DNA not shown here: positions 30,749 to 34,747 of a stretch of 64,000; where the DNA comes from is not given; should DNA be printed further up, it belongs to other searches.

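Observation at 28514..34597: NuoE-like / HydB-like / (2Fe2S-GltD-4Fe4S-MopB-like) operon: candidate Bfu/Stn-type electron-bifurcating NADH-NADPH-ferredoxin enzyme with an extra domain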

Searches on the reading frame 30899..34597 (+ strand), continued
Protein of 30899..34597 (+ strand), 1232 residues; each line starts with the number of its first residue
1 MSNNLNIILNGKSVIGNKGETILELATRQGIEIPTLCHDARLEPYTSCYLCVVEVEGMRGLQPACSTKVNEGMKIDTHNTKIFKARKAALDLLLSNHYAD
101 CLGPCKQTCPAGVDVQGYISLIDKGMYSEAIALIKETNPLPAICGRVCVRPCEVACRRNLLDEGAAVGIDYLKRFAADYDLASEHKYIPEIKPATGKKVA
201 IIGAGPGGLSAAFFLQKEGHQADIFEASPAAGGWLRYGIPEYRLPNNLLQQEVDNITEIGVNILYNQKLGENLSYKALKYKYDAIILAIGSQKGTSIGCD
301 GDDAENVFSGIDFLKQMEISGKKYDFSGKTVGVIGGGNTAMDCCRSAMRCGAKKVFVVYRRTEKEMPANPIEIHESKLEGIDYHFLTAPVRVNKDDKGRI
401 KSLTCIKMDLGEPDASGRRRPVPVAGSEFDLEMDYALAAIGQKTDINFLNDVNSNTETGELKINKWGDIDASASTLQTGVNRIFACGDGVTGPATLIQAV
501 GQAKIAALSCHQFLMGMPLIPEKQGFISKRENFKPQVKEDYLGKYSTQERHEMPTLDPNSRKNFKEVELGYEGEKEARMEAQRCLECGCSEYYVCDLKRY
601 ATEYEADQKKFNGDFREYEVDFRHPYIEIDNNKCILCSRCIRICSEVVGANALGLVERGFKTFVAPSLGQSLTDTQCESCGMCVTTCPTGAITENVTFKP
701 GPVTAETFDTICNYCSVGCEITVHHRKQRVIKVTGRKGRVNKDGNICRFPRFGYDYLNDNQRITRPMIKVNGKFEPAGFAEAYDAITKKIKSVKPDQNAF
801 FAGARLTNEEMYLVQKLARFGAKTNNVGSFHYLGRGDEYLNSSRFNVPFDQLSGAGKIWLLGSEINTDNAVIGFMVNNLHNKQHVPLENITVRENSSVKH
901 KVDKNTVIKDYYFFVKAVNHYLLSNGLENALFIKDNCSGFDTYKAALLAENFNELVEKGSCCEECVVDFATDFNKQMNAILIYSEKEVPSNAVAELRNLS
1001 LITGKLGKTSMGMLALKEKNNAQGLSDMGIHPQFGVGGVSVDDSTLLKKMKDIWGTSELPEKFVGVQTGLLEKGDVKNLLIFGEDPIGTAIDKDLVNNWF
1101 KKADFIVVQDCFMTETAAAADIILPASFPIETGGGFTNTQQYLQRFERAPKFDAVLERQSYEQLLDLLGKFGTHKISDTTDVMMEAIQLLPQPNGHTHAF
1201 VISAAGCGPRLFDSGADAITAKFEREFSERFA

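Call 49: search_protein_families(library=pfam, proteins=[L080:1578-5468:+, L043:127-1485:-, L054:490-2334:+, L009:1812-2639:+, L011:11763-12656:+], max_evalue=0.00001)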
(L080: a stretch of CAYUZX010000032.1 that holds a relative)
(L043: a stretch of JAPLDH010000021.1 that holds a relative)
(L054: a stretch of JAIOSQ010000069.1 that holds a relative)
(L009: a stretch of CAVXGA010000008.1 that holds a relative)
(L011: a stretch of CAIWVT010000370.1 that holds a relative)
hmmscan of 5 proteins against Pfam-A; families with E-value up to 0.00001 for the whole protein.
L080:1578-5468:+ (1296 aa): 1 family
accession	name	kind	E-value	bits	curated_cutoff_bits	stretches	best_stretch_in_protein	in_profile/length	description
PF01326.24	PPDK_N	-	3.9e-39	135.3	27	1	739-1105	3-310/328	Pyruvate phosphate dikinase, AMP/ATP-binding domain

L043:127-1485:- (452 aa): 2 families
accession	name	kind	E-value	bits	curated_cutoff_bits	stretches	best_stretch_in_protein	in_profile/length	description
PF00208.27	ELFV_dehydrog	-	1.2e-91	307.1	23.4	1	205-450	1-241/241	Glutamate/Leucine/Phenylalanine/Valine dehydrogenase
PF02812.23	ELFV_dehydrog_N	-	1.7e-50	170.5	25.3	1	60-187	1-128/129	Glu/Leu/Phe/Val dehydrogenase, dimerisation domain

L054:490-2334:+ (614 aa): 5 families
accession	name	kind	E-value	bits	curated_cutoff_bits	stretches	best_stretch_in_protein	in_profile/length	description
PF14691.11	Fer4_20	-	4.8e-43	146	25.8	1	150-259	1-111/113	Dihydroprymidine dehydrogenase domain II, 4Fe-4S cluster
PF07992.20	Pyr_redox_2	-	7.9e-34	117.8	26.1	1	273-580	1-291/291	Pyridine nucleotide-disulphide oxidoreductase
PF00070.33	Pyr_redox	-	2.9e-12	47.4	22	1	413-481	1-72/82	Pyridine nucleotide-disulphide oxidoreductase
PF13450.12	NAD_binding_8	-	1.4e-08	35.3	21.9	1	277-311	1-35/68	NAD(P)-binding Rossmann-like domain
PF13738.12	Pyr_redox_3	-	5.2e-08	32.9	30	0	409-564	162-305/305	Pyridine nucleotide-disulphide oxidoreductase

L009:1812-2639:+ (275 aa): 2 families
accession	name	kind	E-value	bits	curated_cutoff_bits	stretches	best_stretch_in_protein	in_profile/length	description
PF10418.14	DHODB_Fe-S_bind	-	9.7e-13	48.1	23.9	1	213-250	1-41/41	Iron-sulfur cluster binding domain of dihydroorotate dehydrogenase B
PF00175.26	NAD_binding_1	-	4.2e-06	27.8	22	1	104-198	1-108/109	Oxidoreductase NAD-binding domain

L011:11763-12656:+ (297 aa): 0 families
